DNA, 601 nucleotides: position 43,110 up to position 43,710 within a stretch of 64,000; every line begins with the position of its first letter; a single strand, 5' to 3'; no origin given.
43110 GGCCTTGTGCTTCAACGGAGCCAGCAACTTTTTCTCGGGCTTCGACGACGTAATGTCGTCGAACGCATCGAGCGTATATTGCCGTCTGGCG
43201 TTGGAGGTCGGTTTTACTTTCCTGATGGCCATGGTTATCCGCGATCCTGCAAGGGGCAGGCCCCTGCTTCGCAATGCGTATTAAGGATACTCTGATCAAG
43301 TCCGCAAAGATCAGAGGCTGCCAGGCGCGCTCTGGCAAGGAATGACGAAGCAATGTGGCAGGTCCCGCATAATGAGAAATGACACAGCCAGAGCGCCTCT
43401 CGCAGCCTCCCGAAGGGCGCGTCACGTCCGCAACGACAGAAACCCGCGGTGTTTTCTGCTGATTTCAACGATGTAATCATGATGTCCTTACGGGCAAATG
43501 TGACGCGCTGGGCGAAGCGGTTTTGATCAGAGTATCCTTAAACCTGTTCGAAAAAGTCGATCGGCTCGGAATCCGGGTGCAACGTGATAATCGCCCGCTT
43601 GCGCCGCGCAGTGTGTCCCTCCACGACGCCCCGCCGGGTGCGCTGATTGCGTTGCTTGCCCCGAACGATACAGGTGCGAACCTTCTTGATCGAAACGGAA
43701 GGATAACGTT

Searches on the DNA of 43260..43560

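Call 75: search_rna_families(source=window, start=43260, end=43560, threshold=evalue, max_evalue=10)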
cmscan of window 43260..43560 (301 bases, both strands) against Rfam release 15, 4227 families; matches with E-value up to 10: 3.
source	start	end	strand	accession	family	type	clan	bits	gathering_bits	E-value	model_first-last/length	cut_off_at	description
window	43270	43297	+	RF01232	snoR442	Gene; snRNA; snoRNA; CD-box;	-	13.4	50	3.6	1-46/46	no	Small nucleolar RNA R442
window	43410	43534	+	RF01815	rpsB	Gene; sRNA;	-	11.3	40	6.2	1-132/132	no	rpsB sRNA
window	43270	43317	+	RF01145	sR14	Gene; snRNA; snoRNA; CD-box;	-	11.2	38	1.2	1-54/54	no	Small nucleolar RNA sR14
